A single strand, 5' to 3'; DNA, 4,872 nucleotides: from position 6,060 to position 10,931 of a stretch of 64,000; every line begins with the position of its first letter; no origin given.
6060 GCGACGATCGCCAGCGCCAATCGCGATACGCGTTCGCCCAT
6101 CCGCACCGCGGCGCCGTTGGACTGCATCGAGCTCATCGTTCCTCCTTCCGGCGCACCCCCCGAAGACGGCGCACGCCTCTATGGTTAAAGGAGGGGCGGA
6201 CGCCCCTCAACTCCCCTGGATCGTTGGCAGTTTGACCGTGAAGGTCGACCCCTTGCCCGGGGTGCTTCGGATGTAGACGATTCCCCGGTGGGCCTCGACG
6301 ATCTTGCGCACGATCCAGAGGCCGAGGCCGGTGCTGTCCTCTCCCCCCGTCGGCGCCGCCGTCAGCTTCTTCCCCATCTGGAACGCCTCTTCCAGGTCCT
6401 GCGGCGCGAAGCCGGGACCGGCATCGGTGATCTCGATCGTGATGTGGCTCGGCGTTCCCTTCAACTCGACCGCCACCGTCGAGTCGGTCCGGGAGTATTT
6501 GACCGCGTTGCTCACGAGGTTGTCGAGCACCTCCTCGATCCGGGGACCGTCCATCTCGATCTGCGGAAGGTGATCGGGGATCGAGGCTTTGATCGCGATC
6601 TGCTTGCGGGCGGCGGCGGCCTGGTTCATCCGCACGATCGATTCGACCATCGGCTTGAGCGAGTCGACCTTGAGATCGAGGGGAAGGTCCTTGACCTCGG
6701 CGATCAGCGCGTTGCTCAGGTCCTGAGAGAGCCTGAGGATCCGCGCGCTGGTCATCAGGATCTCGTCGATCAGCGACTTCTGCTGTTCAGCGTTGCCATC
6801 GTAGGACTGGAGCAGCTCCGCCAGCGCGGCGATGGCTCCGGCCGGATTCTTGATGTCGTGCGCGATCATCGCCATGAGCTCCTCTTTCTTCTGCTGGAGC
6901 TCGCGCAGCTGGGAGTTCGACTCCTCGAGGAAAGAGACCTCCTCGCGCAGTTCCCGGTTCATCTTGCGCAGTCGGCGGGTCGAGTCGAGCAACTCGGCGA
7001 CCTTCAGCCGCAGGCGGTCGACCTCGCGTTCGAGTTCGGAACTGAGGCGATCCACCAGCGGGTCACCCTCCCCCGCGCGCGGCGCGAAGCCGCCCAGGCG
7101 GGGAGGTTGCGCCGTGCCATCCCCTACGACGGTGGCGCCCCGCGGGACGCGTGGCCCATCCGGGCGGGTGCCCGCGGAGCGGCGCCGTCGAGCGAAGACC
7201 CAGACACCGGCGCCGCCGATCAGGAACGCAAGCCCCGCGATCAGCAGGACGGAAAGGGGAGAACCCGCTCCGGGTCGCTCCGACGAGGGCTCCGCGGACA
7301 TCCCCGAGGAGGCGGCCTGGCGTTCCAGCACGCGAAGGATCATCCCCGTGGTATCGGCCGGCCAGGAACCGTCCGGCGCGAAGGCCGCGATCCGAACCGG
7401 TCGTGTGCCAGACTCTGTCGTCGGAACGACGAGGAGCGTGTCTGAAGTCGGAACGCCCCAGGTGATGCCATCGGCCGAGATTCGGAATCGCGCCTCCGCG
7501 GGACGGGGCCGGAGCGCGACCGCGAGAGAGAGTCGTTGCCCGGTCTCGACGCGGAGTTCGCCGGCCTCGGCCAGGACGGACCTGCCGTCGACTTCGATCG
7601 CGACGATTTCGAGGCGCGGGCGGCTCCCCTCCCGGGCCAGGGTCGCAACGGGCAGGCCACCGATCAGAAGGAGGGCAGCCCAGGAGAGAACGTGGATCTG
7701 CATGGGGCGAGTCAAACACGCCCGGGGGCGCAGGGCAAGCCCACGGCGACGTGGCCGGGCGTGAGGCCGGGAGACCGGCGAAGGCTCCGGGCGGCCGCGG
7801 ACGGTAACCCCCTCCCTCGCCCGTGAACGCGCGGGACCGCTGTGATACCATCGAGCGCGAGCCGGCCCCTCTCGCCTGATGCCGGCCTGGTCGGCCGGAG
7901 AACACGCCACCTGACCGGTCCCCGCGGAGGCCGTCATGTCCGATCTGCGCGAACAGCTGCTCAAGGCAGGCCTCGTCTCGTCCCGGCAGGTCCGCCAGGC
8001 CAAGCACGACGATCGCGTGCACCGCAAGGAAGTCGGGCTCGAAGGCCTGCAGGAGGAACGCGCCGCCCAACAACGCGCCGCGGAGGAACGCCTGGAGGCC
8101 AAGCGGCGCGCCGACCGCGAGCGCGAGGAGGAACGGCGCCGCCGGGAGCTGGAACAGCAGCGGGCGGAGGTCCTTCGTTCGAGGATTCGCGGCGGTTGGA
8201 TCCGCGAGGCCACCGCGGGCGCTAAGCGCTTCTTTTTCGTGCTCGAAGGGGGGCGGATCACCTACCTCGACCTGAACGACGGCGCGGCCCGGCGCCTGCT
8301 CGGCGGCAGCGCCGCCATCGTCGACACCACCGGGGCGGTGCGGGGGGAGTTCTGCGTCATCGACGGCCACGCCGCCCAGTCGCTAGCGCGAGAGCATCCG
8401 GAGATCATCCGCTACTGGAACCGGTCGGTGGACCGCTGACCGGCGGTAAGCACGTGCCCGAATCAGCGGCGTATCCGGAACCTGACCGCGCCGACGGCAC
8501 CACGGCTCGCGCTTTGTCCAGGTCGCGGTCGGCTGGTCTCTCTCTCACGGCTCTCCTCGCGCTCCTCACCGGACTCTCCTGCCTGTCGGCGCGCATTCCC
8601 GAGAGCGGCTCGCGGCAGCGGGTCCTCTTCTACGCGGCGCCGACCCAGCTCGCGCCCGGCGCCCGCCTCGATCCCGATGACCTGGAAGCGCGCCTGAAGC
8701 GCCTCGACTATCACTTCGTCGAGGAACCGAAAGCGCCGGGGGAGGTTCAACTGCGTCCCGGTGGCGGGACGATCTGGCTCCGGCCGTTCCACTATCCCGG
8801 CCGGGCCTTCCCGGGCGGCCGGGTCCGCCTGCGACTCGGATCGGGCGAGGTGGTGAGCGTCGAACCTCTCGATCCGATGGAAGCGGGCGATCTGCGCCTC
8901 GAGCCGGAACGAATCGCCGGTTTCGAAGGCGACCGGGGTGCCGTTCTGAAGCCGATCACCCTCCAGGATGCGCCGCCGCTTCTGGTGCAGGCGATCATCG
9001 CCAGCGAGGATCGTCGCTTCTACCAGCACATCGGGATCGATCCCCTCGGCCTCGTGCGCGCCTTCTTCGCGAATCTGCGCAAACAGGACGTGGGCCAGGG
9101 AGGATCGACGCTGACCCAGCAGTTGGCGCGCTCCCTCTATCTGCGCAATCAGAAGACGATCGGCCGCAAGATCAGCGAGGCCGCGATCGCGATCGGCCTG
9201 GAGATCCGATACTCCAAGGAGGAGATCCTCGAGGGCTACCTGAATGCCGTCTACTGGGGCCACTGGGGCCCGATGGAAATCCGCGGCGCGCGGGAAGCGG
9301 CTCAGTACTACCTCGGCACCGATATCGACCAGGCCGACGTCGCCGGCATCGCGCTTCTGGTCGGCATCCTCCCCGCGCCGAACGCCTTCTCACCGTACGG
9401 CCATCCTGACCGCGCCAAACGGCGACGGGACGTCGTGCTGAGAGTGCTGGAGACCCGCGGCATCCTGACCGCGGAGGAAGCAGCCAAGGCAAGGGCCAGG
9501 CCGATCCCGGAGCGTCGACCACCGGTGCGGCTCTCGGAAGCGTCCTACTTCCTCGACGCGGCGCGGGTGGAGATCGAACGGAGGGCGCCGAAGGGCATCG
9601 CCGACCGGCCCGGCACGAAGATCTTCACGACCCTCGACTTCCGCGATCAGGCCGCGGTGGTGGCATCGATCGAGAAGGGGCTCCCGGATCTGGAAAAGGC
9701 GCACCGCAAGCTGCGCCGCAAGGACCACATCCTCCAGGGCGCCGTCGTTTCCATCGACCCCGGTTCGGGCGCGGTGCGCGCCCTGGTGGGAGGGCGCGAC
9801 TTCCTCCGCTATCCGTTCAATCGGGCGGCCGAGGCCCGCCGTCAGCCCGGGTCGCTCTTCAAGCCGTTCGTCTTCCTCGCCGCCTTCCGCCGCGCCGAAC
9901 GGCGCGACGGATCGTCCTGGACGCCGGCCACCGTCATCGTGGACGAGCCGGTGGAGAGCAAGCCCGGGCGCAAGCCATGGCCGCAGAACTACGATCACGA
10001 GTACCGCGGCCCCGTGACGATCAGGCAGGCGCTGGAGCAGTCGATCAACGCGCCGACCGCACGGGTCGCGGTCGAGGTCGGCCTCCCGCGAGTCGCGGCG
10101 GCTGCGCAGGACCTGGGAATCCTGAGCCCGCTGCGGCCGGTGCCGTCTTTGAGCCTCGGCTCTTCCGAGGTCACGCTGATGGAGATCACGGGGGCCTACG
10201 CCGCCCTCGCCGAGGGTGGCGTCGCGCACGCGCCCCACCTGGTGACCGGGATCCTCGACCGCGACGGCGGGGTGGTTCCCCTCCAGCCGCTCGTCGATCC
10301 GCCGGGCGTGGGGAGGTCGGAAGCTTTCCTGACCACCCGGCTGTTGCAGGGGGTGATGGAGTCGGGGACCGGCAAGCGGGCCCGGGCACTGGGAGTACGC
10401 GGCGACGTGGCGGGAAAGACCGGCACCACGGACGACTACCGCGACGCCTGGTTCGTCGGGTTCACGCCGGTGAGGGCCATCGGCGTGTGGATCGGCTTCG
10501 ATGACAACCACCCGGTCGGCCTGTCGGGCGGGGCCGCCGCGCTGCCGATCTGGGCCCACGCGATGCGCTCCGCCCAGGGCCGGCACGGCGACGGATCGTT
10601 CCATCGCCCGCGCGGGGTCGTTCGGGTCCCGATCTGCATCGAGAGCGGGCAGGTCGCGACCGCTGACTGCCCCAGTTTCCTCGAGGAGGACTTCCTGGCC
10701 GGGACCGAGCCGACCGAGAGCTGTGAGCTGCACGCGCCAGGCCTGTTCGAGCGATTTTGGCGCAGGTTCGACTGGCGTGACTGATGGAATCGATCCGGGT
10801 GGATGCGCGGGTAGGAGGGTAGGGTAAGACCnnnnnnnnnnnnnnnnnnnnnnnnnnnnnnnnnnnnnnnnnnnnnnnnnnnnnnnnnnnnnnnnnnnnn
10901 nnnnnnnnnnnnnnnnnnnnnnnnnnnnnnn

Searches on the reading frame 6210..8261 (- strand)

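Call 59: search_protein_families(library=pfam, proteins=[window:6210-8261:-], max_evalue=0.00001)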
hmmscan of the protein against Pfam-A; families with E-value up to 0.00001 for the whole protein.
window:6210-8261:- (684 aa): 3 families
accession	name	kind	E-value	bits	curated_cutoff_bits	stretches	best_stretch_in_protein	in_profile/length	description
PF02518.31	HATPase_c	-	1.4e-24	87.1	26.4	1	571-680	2-109/111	Histidine kinase-, DNA gyrase B-, and HSP90-like ATPase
PF00512.31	HisKA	-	6.1e-08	33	26.9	1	459-515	2-57/66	His Kinase A (phospho-acceptor) domain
PF13581.12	HATPase_c_2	-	4.7e-07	30.3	27.4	1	579-658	36-112/127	Histidine kinase-like ATPase domain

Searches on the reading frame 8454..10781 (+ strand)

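Call 59: search_protein_families(library=pfam, proteins=[window:8454-10781:+], max_evalue=0.00001)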
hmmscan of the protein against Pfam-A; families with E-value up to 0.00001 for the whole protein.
window:8454-10781:+ (776 aa): 3 families
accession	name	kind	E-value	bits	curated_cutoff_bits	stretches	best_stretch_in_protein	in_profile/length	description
PF00912.28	Transgly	-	3.3e-54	183.4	27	1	166-331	15-176/178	Transglycosylase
PF00905.27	Transpeptidase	-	2.8e-23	83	22.1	1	429-686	1-282/299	Penicillin binding protein transpeptidase domain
PF14814.11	UB2H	-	1.8e-13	50.8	27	1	66-142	1-77/85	Bifunctional transglycosylase second domain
